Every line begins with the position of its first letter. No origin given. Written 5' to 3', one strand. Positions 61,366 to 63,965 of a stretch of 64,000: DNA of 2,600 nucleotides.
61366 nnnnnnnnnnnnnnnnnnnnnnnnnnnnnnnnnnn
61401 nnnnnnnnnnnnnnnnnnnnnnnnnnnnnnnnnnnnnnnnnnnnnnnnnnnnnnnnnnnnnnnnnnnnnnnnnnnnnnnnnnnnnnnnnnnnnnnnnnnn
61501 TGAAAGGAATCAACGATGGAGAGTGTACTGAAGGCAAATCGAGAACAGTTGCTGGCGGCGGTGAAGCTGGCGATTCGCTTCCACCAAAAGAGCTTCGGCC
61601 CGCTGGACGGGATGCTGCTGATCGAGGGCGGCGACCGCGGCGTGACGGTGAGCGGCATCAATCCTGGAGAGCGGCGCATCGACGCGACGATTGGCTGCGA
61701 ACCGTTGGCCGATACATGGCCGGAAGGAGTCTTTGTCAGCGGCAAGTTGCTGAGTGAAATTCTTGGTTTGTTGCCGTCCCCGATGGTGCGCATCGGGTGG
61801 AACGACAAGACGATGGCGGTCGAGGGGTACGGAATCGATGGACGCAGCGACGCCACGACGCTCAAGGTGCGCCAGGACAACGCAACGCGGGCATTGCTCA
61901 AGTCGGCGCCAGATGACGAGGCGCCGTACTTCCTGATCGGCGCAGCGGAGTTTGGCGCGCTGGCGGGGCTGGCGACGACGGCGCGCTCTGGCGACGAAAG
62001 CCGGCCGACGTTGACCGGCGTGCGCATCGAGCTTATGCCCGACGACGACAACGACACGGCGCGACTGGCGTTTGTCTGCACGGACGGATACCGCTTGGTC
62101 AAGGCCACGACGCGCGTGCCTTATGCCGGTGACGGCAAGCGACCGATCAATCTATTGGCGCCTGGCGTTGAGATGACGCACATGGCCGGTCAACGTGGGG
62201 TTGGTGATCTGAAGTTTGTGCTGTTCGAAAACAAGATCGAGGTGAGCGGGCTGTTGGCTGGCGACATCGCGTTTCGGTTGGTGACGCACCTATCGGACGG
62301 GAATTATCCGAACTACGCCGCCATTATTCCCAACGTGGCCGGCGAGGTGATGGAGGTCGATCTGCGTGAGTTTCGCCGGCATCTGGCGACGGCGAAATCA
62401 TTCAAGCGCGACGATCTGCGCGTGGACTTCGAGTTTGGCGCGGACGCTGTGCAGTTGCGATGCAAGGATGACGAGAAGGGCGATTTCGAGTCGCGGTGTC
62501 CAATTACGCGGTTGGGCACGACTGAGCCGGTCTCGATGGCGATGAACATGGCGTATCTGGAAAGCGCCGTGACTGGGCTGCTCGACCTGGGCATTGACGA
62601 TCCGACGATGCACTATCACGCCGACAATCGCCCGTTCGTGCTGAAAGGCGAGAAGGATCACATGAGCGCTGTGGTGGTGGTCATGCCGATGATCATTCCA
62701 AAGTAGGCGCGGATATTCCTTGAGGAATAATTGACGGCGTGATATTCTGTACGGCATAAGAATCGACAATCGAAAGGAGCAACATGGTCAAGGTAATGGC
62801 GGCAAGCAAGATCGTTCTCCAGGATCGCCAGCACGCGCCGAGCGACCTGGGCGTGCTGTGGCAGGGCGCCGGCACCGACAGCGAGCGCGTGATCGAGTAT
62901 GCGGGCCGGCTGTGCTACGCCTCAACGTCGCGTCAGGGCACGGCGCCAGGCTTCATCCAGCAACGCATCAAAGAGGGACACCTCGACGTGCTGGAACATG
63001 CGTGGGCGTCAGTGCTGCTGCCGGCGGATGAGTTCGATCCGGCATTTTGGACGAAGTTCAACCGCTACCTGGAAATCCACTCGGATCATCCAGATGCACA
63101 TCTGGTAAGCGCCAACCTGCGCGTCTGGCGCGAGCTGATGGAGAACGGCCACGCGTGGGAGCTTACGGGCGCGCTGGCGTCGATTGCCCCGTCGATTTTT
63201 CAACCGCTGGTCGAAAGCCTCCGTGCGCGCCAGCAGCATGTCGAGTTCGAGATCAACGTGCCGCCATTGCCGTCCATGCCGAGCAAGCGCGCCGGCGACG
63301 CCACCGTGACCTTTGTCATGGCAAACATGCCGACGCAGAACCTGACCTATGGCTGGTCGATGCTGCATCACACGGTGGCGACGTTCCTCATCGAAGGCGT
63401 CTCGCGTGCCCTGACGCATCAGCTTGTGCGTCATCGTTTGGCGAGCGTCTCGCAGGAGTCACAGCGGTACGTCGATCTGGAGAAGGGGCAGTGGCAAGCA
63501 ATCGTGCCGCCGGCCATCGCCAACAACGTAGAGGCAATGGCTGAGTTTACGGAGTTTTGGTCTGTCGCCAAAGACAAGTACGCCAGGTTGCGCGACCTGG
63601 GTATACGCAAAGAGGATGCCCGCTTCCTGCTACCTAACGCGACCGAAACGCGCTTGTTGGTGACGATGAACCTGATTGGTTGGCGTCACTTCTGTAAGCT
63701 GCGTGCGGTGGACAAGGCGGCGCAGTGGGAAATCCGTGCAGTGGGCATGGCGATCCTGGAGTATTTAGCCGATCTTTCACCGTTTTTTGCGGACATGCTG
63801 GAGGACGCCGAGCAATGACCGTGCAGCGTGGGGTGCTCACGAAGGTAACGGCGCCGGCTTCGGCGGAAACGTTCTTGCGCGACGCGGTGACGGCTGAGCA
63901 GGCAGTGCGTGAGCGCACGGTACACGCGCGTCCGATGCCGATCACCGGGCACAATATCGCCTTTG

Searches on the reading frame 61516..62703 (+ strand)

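Call 67: search_protein_families(library=phrogs, proteins=[window:61516-62703:+], max_evalue=0.00001)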
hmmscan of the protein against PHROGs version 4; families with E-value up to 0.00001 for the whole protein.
window:61516-62703:+ (396 aa): 1 family
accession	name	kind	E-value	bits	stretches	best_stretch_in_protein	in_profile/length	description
phrog_947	-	DNA, RNA and nucleotide metabolism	1.1e-27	97.9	1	3-395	3-366/368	DNA polymerase processivity factor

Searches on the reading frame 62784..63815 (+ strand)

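Call 114: search_protein_families(library=pfam, proteins=[window:62784-63815:+], max_evalue=0.001)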
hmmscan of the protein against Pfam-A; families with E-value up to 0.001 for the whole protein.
window:62784-63815:+ (344 aa): 1 family
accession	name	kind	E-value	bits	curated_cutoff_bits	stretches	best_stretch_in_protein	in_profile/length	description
PF02511.20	Thy1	-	6.6e-54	183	24.8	2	191-333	51-190/191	Thymidylate synthase complementing protein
